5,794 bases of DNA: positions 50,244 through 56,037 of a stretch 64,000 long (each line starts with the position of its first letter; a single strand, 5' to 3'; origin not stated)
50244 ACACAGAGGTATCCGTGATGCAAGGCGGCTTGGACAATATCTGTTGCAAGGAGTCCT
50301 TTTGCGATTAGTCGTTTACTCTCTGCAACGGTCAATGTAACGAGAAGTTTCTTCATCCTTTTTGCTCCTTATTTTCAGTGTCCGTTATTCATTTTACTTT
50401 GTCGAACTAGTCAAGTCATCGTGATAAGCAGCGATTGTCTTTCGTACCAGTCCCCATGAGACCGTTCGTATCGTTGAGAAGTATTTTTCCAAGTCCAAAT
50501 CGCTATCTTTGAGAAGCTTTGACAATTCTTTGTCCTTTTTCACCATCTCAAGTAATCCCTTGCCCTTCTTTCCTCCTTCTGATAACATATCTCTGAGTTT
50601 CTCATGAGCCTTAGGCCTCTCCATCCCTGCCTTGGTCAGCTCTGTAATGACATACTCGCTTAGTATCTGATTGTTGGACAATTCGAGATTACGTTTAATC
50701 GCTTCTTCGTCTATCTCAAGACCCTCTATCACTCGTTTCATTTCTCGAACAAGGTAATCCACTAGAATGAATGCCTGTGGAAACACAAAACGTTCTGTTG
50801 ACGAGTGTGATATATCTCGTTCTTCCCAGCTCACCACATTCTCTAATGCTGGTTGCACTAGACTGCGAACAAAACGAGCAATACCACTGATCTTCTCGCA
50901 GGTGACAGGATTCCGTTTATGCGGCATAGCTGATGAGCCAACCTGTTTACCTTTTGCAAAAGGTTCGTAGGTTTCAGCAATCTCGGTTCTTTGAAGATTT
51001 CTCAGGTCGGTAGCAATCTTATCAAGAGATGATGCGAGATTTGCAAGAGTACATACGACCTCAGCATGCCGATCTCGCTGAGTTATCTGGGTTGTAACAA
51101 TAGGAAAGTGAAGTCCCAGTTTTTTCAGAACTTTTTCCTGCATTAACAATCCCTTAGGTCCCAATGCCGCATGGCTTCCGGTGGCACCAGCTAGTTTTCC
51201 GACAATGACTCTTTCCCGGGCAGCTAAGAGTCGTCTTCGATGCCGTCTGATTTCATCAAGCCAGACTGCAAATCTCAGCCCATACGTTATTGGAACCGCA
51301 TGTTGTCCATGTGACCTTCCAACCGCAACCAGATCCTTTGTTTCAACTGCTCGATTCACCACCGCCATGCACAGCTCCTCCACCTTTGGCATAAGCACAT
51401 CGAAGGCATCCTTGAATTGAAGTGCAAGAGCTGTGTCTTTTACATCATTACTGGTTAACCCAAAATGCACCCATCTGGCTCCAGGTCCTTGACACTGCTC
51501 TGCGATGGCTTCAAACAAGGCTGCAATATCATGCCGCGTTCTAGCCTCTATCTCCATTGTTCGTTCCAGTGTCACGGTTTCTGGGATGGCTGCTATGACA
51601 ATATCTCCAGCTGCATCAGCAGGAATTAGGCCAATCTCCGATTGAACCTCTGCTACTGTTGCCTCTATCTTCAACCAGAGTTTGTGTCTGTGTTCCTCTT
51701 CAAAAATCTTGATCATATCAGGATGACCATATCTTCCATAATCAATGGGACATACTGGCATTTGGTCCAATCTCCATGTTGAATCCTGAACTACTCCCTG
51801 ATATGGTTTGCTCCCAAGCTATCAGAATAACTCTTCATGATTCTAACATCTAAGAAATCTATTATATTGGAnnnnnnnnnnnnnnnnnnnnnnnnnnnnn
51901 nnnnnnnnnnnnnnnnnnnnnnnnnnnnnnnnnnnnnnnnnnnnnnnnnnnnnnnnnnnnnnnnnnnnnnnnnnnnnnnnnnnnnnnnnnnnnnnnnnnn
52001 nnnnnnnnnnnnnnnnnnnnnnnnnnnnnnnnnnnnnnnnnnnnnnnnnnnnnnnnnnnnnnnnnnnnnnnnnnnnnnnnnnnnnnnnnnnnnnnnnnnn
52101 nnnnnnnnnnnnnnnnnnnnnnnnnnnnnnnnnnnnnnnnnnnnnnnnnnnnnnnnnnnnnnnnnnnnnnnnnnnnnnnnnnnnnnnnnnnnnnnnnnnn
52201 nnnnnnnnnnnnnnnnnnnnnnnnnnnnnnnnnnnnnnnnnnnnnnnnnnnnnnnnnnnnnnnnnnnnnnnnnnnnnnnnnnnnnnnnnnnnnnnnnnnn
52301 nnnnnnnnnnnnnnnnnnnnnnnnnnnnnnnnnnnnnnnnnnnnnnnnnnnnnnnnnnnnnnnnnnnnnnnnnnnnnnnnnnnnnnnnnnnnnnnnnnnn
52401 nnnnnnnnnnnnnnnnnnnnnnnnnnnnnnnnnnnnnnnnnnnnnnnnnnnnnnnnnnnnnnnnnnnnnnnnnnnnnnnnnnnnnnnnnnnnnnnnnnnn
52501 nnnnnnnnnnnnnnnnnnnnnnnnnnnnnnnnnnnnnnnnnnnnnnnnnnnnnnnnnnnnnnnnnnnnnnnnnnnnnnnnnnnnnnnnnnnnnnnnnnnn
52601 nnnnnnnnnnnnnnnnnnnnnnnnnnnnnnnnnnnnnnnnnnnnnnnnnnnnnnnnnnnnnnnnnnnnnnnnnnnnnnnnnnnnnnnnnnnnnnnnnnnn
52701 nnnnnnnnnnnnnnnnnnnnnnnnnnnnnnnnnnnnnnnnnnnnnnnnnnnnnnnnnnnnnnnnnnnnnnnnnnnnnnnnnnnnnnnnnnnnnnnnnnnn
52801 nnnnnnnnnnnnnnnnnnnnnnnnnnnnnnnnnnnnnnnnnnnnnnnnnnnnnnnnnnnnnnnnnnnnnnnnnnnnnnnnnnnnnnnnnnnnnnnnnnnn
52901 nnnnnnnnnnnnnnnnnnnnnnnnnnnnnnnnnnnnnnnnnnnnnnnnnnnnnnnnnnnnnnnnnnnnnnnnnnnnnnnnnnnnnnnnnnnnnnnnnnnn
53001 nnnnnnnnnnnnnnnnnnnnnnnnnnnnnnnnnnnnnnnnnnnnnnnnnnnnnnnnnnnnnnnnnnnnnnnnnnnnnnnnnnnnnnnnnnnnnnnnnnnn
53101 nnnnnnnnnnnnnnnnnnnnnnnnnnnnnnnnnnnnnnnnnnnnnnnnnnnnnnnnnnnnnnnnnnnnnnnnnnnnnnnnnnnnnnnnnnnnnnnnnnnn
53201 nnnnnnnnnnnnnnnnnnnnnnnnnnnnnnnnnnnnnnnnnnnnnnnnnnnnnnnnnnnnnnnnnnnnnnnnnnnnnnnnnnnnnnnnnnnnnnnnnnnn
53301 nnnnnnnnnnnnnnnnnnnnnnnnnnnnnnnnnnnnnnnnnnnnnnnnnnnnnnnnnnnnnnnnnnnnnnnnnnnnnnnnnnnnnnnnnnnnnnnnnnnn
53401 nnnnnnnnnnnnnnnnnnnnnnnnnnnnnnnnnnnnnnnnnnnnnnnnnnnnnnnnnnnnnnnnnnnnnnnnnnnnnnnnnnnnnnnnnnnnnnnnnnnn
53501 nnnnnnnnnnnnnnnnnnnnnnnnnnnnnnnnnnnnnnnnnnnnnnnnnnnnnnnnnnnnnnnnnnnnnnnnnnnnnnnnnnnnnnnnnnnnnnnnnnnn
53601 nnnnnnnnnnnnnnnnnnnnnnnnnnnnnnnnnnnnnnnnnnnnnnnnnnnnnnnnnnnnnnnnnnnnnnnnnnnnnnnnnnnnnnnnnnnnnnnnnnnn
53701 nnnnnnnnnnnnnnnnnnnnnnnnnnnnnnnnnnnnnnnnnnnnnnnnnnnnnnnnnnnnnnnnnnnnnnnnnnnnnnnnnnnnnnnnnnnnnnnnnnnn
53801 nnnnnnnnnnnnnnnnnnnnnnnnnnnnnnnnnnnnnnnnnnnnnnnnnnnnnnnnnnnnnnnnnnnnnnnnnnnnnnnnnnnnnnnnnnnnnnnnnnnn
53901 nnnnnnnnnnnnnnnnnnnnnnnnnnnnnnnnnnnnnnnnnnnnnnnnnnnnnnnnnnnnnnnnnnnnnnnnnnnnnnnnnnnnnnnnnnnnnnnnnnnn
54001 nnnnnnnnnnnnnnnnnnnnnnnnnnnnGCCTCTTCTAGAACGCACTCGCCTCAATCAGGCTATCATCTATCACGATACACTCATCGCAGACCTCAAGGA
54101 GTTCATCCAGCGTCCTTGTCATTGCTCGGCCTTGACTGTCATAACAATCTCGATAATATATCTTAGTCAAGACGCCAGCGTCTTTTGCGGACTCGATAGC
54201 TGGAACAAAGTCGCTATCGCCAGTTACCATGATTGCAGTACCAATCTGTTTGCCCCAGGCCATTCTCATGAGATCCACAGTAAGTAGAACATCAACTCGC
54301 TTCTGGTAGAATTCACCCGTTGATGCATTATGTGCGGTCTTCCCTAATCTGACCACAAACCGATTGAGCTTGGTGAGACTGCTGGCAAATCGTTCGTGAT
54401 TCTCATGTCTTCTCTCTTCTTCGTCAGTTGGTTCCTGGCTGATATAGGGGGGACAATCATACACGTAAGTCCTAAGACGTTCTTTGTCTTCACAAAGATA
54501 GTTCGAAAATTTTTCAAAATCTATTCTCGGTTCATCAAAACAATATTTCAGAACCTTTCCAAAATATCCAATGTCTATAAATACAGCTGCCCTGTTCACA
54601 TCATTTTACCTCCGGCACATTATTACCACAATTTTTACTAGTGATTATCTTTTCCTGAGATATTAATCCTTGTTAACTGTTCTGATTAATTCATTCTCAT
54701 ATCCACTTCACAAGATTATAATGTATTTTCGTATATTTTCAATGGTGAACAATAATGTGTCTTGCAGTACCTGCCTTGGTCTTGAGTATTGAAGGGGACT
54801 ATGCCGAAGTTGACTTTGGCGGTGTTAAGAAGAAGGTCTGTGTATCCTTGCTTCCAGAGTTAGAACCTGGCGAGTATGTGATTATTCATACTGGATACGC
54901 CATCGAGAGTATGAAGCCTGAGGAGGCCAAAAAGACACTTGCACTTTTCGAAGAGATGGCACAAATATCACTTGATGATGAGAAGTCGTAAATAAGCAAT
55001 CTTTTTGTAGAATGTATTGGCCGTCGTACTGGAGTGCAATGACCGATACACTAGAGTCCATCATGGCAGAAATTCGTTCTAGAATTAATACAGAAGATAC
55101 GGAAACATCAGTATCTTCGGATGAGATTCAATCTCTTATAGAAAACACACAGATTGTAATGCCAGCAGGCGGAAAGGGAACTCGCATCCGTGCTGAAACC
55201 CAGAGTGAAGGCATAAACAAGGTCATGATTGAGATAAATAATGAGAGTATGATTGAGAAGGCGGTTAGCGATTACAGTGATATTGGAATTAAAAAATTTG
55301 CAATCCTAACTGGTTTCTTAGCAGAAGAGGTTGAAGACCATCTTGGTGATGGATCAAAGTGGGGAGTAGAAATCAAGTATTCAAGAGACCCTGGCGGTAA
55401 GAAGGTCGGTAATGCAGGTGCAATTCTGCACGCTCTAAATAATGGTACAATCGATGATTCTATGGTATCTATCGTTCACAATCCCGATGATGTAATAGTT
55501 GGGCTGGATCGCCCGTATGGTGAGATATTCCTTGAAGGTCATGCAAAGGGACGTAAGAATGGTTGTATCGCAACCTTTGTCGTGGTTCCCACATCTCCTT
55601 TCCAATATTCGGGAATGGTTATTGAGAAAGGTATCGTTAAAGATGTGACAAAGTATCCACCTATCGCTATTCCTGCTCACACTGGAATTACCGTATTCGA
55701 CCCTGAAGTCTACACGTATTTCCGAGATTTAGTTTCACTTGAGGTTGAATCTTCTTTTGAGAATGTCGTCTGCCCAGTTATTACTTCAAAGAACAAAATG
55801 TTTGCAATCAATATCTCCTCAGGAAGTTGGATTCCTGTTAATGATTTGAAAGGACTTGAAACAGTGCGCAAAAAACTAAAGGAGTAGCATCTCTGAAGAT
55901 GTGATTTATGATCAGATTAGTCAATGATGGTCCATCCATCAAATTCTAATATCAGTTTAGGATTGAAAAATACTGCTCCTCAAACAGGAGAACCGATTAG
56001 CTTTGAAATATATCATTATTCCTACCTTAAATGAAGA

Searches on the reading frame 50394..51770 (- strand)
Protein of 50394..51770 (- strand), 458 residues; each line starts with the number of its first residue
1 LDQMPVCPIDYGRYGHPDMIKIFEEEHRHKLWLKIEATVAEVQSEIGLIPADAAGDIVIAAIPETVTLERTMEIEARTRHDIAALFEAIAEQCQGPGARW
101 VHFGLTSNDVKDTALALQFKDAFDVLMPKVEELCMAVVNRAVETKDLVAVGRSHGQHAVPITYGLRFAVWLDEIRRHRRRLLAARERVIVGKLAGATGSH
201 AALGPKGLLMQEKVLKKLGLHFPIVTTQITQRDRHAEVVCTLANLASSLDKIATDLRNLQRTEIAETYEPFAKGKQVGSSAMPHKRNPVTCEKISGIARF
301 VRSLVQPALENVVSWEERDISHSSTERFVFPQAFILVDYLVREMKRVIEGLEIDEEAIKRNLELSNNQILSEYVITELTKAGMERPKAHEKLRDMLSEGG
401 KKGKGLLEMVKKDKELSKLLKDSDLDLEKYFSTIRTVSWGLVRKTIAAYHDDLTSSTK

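Call 61: search_protein_families(library=pfam, proteins=[window:50394-51770:-])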
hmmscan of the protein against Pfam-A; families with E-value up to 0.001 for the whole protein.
window:50394-51770:- (458 aa): 3 families
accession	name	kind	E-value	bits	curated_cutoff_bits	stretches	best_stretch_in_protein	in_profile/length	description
PF00206.25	Lyase_1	-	2.1e-53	182.2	27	1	16-301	7-310/312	Lyase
PF10397.14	ADSL_C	-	3.2e-08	34.2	32.7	1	369-426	3-60/79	Adenylosuccinate lyase C-terminus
PF08328.16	ASL_C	-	7.2e-07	29.7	35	1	317-418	4-100/115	Adenylosuccinate lyase C-terminal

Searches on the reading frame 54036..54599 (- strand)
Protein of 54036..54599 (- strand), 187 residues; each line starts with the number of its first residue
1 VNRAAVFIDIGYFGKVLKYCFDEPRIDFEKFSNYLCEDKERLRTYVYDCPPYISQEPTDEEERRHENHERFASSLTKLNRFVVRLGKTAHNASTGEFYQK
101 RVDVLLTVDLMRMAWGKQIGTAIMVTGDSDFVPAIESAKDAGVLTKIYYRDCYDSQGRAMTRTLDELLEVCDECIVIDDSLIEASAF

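Call 39: search_protein_families(library=pfam, proteins=[window:54036-54599:-])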
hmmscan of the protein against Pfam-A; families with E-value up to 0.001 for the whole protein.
window:54036-54599:- (187 aa): 1 family
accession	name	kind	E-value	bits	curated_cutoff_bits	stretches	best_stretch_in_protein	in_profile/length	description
PF01936.24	NYN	-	1.2e-13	52.3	24.2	1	3-177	1-144/145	NYN domain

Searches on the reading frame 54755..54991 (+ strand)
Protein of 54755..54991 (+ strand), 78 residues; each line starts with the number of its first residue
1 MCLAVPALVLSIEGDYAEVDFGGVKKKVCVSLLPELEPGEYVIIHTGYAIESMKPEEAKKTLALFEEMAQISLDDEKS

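Call 52: search_protein_families(library=ncbifam, proteins=[window:54755-54991:+])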
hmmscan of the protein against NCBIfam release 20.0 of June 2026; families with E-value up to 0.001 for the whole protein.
window:54755-54991:+ (78 aa): 3 families
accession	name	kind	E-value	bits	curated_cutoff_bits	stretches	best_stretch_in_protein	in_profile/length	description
TIGR00074.1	hypC_hupF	subfamily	9.9e-22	76.6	48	1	1-72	1-72/80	HypC/HybG/HupF family hydrogenase formation chaperone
NF007721.0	PRK10413.1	equivalog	2.2e-10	40.3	115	1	1-68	1-75/87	hydrogenase maturation factor HybG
NF007712.0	PRK10409.1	equivalog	5.3e-09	36.2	136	1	1-72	1-78/90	HypC/HybG/HupF family hydrogenase formation chaperone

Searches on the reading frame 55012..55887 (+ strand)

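Call 39: search_protein_families(library=pfam, proteins=[window:55012-55887:+])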
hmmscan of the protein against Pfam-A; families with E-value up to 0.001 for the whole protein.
window:55012-55887:+ (291 aa): 2 families
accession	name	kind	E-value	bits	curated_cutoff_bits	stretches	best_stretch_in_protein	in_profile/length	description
PF00483.29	NTP_transferase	-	7.6e-16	58.9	21.2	1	52-287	6-240/245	Nucleotidyl transferase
PF12804.13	NTP_transf_3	-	0.00044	20.9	27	1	52-144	5-82/160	MobA-like NTP transferase domain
